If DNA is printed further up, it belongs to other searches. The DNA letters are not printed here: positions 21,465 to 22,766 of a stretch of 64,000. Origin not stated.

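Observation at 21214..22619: Integrase N-terminal DNA-binding fragment translationally coupled (TAATG) to a standalone SIR2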

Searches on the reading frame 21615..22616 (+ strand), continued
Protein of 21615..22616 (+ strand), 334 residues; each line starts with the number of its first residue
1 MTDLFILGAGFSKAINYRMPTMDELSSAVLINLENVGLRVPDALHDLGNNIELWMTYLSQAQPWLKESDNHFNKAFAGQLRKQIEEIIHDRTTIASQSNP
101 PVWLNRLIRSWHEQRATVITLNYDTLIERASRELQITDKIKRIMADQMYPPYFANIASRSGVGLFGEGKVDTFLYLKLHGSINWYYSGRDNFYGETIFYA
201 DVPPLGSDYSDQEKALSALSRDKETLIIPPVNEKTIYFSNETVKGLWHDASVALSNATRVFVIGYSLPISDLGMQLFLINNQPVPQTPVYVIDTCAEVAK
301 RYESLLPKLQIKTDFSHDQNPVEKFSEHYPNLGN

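Call 29: find_encoding_contigs(protein=P0003, flank=5000, max_places=3)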
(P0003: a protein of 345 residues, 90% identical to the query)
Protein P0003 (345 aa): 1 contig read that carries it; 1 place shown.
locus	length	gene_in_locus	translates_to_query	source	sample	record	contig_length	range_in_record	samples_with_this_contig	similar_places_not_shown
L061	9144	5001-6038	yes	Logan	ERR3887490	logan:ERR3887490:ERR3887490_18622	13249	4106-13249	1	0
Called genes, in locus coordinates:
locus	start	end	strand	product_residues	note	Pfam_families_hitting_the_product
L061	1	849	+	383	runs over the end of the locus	PF22660:RS_preATP-grasp-like, PF02222:ATP-grasp, PF17769:PurK_C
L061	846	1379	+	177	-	PF00731:AIRC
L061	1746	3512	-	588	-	PF13428:TPR_14 (faint), PF14559:TPR_19 (faint), PF25064:ARM_TT21_5th (faint), PF13432:TPR_16 (faint)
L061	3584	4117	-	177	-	PF15731:MqsA_antitoxin, PF01381:HTH_3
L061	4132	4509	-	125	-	-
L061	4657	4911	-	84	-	PF13474:SnoaL_3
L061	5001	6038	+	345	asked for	-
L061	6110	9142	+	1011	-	?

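Call 44: search_protein_families(library=ncbifam, proteins=[window:21615-22616:+], max_evalue=0.01)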
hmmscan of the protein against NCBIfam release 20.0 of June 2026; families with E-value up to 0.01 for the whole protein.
window:21615-22616:+ (334 aa): 0 families

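Call 46: predict_structure(alignment_id=A2)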
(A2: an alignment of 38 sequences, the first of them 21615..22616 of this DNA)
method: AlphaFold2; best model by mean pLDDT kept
length: 334 residues; sequences in the alignment: 38
mean_pLDDT: 90.3   pTM: 0.90
mean pLDDT of the five models: 90.3, 89.2, 87.1, 86.9, 84.1
residues with pLDDT >= 90: 221; 70-90: 100; 50-70: 13; < 50: 0
segments of 3 or more residues with pLDDT < 50: none
pLDDT, mean of each block of 10 residues (from residue 1): 92 96 92 86 86 87 91 90 94 96 96 96 95 89 92 87 64 94 89 87 93 88 86 80 94 97 90 92 96 93 95 87 94 76
secondary structure, 60 per line:
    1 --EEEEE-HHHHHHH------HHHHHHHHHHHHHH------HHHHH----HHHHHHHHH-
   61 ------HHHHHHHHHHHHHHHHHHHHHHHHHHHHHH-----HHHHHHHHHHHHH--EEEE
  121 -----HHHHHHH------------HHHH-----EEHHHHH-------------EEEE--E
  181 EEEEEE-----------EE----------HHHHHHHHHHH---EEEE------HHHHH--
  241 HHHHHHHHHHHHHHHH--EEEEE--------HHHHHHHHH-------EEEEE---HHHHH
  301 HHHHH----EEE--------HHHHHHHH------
elements in order: E3-7 H9-15 H22-35 H42-46 H51-59 H67-96 H102-114 E117-120 H126-132 H145-148 H156-160 E174-177 E180-186 H210-220 E224-227 H234-238 H241-256 E259-263 H272-280 E288-292 H296-305 E310-312 H321-328
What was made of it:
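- On Thoeris type I (ThsA): The model is a single compact domain of 334 aa (call 46).
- SIR2 is a single compact domain (pTM 0.90) with no recognisable nucleotide-sensor domain (call 46).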

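Call 48: fold_search(model_id=the predicted structure, library=pdb)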
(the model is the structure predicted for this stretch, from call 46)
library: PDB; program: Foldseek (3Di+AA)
matches with E <= 10: 249; with E <= 0.001: 13
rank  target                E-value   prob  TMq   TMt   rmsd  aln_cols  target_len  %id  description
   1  8sub_J                2.5e-08  1.00  0.56  0.49   7.6       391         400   15  E. coli SIR2-HerA complex (dodecamer SIR2 pentamer HerA) (released 2023-12-27)
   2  8sub_I                2.7e-08  1.00  0.54  0.47   8.0       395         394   16  E. coli SIR2-HerA complex (dodecamer SIR2 pentamer HerA) (released 2023-12-27)
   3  8sub_F                2.9e-08  1.00  0.55  0.47   8.1       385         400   15  E. coli SIR2-HerA complex (dodecamer SIR2 pentamer HerA) (released 2023-12-27)
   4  8sub_E                3.9e-08  1.00  0.55  0.47   8.1       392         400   17  E. coli SIR2-HerA complex (dodecamer SIR2 pentamer HerA) (released 2023-12-27)
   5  8suw_J                5.5e-08  1.00  0.56  0.49   7.8       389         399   15  E. coli SIR2-HerA complex (dodecamer SIR2 bound 4 protomers of HerA) (released 2024-03-27)
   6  8suw_B                1.0e-07  1.00  0.55  0.48   7.6       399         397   16  E. coli SIR2-HerA complex (dodecamer SIR2 bound 4 protomers of HerA) (released 2024-03-27)
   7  8uae_B                1.4e-07  1.00  0.55  0.50   7.9       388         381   15  E. coli Sir2_HerA complex (12:6) with ATPgamaS (released 2023-12-27)
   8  8sub_A                3.3e-07  1.00  0.51  0.44   8.8       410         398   16  E. coli SIR2-HerA complex (dodecamer SIR2 pentamer HerA) (released 2023-12-27)
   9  8sub_K                4.2e-07  1.00  0.53  0.46   8.2       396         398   16  E. coli SIR2-HerA complex (dodecamer SIR2 pentamer HerA) (released 2023-12-27)
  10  8suw_F                6.4e-07  1.00  0.55  0.48   7.9       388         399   14  E. coli SIR2-HerA complex (dodecamer SIR2 bound 4 protomers of HerA) (released 2024-03-27)
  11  8sxx_D                9.7e-07  1.00  0.54  0.48   7.8       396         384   16  E. coli dodecamer SIR2 (released 2023-12-27)
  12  8wld_J                1.4e-06  1.00  0.57  0.57   7.2       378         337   15  Cryo-EM structure of SIR2/HerA antiphage complex (released 2024-09-11)
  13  8sxx_F                4.3e-06  1.00  0.52  0.46   8.2       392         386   15  E. coli dodecamer SIR2 (released 2023-12-27)
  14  1yc2_D                1.3e-03  0.99  0.38  0.48   7.8       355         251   10  Sir2Af2-NAD-ADPribose-nicotinamide (released 2005-03-29)
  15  1s7g_D                1.3e-03  0.99  0.34  0.45  11.2       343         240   11  Structural Basis for the Mechanism and Regulation of Sir2 Enzymes (released 2004-03-23)
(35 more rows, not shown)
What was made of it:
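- On SIR2_2 (PF13289) defence-type sirtuin: The fold match has probability 1.0 (call 48).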

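Call 49: search_solved_structures(query=A2, max_evalue=0.01)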
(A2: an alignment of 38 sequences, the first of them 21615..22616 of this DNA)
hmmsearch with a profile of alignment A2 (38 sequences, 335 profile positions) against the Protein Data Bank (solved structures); distinct sequences matched with E-value up to 0.01: 2.
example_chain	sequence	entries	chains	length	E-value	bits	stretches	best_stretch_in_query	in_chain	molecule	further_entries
8w9l_A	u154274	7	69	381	9.9e-05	24.5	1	5-185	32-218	SIR2-like domain-containing protein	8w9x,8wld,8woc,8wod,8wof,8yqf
8j4u_A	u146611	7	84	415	0.00011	24.4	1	101-186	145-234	SIR2-like domain-containing protein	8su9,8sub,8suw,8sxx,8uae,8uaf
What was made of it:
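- Closest known: SIR2 of the SIR2-HerA. Same: This is the best structural match (8sub and 8wld, Foldseek probability 1.0, TM ~0.55) and the best profile match in the PDB (calls 48, 49).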

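Call 64: search_protein_families(library=pfam, alignment_id=A4, max_evalue=0.00001)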
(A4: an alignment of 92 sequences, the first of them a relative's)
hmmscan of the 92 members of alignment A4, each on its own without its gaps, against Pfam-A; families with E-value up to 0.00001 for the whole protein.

A. member 1, L005:3106-4350:+ (415 aa): 2 families
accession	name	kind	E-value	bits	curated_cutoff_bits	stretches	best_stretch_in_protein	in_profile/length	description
PF01548.23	DEDD_Tnp_IS110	-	2.1e-37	128.7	29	1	10-167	1-155/155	Transposase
PF02371.22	Transposase_20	-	3.5e-11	43.7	21.3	1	285-369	2-87/87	Transposase IS116/IS110/IS902 family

B. families by the number of members that match (of 92 scanned): 147 families (the first 25 are shown)
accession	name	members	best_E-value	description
PF13304.12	AAA_21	5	4.2e-22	AAA domain, putative AbiEii toxin, Type IV TA system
PF13191.12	AAA_16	5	1e-07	AAA ATPase domain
PF08442.15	ATP-grasp_2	3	3.8e-78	ATP-grasp domain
PF13175.12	AAA_15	3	1.9e-34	AAA ATPase domain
PF00549.24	Ligase_CoA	3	3.3e-33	CoA-ligase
PF04471.18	Mrr_cat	3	5.2e-29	Restriction endonuclease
PF24948.1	Citrate_synth_N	3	5.9e-17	ATP-citrate synthase ATP-grasp domain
PF13476.12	AAA_23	3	2.2e-14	AAA domain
PF02463.25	SMC_N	3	3.5e-11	RecF/RecN/SMC N terminal domain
PF13549.11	ATP-grasp_5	3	7.4e-09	ATP-grasp domain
PF12831.13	FAD_oxidored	2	5.6e-86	FAD dependent oxidoreductase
PF00005.33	ABC_tran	2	6.4e-51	ABC transporter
PF11398.14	DUF2813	2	2.7e-44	Protein of unknown function (DUF2813)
PF18135.7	Type_ISP_C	2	2.9e-30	Type ISP C-terminal specificity domain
PF07992.20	Pyr_redox_2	2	1.1e-26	Pyridine nucleotide-disulphide oxidoreductase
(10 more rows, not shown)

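Call 71: search_dna_similar(query=window:21615-22616:+, collection=plasmids, mode=protein, max_rows=10)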
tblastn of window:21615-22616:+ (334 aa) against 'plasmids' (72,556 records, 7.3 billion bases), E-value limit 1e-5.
Records with a match: 2; places in all: 2; records where one place covers at least 80% of the query: 1.
Best place of each record, by identity: <60% 2.
By first word of the organism name: Curtobacterium 1; Cohnella 1.
By predicted mobility (MOB-suite, as given by PLSDB): non-mobilizable 2.
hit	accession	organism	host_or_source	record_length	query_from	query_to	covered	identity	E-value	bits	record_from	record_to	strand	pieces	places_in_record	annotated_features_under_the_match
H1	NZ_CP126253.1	Curtobacterium sp. MCPF17_021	-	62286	1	332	99%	33.8%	8e-37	147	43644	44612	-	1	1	SIR2 family protein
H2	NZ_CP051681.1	Cohnella herbarum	cell culture,Fermented liquor based on ...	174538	175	334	48%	31.5%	2e-6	57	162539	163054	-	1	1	hypothetical protein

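Call 72: search_dna_similar(query=window:21615-22616:+, collection=phages, mode=protein, max_rows=10)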
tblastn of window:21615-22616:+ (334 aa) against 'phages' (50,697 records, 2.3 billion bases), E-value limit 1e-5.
No match.

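Call 73: get_annotated_region(hit=H1, flank=5000)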
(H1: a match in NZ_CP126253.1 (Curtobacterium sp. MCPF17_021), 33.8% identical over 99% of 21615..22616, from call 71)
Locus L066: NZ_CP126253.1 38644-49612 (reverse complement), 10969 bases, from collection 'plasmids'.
description: Curtobacterium sp. MCPF17_021 plasmid pW21, complete sequence
organism: Curtobacterium sp. MCPF17_021 (NCBI taxid 2175639)
taxonomy: Bacteria; Actinomycetota; Actinomycetes; Micrococcales; Microbacteriaceae; Curtobacterium; Curtobacterium sp. MCPF17 021
host: -; source: -; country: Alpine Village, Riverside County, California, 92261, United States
typing (MOB-suite, as given by PLSDB): non-mobilizable
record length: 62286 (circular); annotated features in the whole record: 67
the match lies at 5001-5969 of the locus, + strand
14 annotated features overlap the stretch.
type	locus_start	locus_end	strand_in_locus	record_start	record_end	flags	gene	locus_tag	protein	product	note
CDS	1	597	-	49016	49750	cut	-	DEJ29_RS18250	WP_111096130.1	GAF and ANTAR domain-containing protein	-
CDS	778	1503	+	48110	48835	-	-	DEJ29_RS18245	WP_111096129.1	GAF domain-containing protein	-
CDS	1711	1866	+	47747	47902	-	-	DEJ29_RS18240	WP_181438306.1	hypothetical protein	-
CDS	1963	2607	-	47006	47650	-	-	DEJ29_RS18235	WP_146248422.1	hypothetical protein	-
CDS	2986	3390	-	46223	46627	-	-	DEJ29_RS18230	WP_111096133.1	nuclear transport factor 2 family protein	-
CDS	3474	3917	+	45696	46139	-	-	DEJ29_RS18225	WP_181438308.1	MarR family winged helix-turn-helix transcriptional regulator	GO:0006355 - regulation of DNA-templated transcription [Evidence IEA]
CDS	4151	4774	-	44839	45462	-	-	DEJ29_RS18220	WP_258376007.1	recombinase family protein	GO:0006310 - DNA recombination [Evidence IEA]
CDS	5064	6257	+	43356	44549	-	-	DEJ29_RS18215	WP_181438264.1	SIR2 family protein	-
CDS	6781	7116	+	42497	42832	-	-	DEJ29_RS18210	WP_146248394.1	hypothetical protein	-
CDS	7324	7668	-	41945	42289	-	-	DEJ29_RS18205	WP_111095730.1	Lsr2 family protein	-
CDS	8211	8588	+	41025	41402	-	-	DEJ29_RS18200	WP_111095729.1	hypothetical protein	-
CDS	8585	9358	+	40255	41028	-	-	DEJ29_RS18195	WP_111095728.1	RES family NAD+ phosphorylase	-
CDS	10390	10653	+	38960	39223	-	-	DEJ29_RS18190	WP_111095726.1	zinc-ribbon domain-containing protein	-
CDS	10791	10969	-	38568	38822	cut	-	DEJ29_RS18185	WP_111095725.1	CDGSH iron-sulfur domain-containing protein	-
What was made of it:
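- Tried and rejected: One was inspected, a solitary 'SIR2 family protein' on a Curtobacterium plasmid (calls 71-73).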

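Call 74: search_protein_families(library=padloc, alignment_id=A4, max_evalue=1e-10)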
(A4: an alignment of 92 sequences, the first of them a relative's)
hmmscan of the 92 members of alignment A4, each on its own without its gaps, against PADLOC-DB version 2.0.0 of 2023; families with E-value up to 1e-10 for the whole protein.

A. member 1, L005:3106-4350:+ (415 aa): 0 families

B. families by the number of members that match (of 92 scanned): 196 families (the first 25 are shown)
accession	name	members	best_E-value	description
PDLC04135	mad3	5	5.7e-55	mads_3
PDLC02980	AriA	4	4.1e-22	-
PDLC00094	GajA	3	6.8e-248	AAA ATPase domain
PDLC00067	GajA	3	5.9e-75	AAA ATPase domain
PDLC03878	NsnB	3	6.1e-49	-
PDLC02358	Old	3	1.2e-42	Old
PDLC02979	AriA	3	1.5e-35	-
PDLC00096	GajA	3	2.2e-35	AAA ATPase domain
PDLC00099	GajA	3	6.1e-33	AAA ATPase domain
PDLC00091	GajA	3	1.6e-29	AAA ATPase domain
PDLC00069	GajA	3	4.5e-29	AAA ATPase domain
PDLC04140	mad8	3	1.1e-19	mads_8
PDLC04178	HEC-01A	3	6.4e-18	-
PDLC04175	HEC-01A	3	1.4e-17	-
PDLC03597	REase_MTase_IIG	2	0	Type IIG restriction enzyme-methyltransferase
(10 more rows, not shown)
